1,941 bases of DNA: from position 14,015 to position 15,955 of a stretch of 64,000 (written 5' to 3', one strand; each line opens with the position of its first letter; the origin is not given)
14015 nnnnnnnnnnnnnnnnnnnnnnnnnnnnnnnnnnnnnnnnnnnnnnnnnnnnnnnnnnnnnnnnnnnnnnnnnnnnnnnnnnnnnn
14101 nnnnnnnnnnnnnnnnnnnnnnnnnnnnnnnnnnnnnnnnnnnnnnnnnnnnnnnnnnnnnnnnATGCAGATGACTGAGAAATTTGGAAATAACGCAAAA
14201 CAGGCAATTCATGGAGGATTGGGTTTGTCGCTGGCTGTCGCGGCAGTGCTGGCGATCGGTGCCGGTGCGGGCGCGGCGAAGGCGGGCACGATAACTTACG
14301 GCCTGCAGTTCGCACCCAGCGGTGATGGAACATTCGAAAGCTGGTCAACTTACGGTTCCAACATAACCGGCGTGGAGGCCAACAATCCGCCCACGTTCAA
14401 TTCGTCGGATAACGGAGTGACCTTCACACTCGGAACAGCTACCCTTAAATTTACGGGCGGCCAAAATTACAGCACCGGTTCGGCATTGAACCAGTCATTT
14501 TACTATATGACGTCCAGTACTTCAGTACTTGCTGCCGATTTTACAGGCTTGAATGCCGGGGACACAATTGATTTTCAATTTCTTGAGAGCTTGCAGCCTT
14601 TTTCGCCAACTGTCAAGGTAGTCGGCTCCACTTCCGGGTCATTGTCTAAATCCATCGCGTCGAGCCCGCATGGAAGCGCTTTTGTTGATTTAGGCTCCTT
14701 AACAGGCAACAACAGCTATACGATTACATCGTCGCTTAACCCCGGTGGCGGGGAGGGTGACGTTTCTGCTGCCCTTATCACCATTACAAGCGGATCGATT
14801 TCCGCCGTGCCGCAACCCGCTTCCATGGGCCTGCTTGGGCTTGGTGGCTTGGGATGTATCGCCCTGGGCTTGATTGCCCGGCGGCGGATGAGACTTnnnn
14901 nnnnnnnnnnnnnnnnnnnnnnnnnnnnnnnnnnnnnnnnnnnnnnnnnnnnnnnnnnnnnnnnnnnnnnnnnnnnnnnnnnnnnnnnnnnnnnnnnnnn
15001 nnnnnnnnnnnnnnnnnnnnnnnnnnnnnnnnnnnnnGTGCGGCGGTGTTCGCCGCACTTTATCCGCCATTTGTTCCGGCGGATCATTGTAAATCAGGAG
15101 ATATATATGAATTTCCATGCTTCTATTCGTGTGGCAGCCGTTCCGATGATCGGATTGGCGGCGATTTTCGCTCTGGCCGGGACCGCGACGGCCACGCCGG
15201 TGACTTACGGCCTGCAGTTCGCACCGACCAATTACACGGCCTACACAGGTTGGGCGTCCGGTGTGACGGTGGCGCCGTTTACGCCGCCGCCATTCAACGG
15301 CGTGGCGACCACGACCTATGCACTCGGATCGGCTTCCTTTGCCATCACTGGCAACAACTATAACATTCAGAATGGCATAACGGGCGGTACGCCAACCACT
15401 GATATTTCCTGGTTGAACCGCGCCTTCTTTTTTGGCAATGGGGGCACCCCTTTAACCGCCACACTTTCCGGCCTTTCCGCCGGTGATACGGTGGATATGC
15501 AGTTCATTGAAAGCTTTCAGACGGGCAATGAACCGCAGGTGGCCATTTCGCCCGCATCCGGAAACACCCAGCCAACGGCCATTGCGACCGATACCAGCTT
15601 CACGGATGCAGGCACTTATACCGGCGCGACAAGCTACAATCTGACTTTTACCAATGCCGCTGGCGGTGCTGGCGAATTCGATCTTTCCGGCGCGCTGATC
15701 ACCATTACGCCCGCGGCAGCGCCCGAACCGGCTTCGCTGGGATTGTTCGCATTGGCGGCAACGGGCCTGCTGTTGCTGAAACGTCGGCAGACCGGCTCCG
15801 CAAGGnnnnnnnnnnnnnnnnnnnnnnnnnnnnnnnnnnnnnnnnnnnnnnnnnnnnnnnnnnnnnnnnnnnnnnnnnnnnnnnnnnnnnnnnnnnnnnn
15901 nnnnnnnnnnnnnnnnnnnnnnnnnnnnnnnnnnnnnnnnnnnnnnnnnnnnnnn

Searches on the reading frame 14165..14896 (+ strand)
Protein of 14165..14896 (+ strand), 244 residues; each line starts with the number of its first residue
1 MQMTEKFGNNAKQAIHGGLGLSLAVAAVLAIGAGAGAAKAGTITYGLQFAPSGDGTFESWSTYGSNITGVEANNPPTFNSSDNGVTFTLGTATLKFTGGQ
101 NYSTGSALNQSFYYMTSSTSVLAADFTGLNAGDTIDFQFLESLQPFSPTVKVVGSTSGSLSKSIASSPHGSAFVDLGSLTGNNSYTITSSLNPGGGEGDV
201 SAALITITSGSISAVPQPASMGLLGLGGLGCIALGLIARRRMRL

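Call 4: search_protein_families(library=pfam, proteins=[window:14165-14896:+], max_evalue=0.01)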
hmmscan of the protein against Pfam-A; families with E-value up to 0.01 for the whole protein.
window:14165-14896:+ (244 aa): 0 families

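Call 7: search_protein_families(library=ncbifam, proteins=[window:14165-14896:+], max_evalue=0.01)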
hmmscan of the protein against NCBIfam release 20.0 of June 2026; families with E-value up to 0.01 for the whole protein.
window:14165-14896:+ (244 aa): 1 family
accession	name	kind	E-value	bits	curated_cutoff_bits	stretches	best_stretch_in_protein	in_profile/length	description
NF038129.1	PEP_NF038129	equivalog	0.0017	18.2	65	1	160-241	112-194/194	NF038129 family PEP-CTERM protein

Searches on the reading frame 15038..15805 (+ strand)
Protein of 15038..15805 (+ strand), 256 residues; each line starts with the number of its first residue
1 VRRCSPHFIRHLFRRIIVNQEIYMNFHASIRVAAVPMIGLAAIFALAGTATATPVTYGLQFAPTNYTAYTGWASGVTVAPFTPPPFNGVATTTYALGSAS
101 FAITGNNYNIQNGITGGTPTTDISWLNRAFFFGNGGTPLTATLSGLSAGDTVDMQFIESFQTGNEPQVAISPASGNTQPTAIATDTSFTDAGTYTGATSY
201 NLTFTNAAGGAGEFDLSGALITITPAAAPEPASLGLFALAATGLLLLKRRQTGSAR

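Call 4: search_protein_families(library=pfam, proteins=[window:15038-15805:+], max_evalue=0.01)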
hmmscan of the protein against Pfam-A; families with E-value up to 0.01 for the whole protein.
window:15038-15805:+ (256 aa): 1 family
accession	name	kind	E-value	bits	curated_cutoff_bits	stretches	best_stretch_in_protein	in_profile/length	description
PF07589.16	PEP-CTERM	-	0.0018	18.8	20.7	1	227-250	1-24/24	PEP-CTERM motif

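Call 7: search_protein_families(library=ncbifam, proteins=[window:15038-15805:+], max_evalue=0.01)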
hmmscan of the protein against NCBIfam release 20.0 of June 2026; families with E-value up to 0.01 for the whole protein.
window:15038-15805:+ (256 aa): 2 families
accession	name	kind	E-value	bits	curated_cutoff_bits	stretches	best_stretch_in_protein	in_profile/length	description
TIGR02595.1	PEP_CTERM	domain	8.3e-05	23.2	16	1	228-251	1-23/24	PEP-CTERM sorting domain-containing protein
NF038129.1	PEP_NF038129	equivalog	0.0076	16.1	65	1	190-251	129-194/194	NF038129 family PEP-CTERM protein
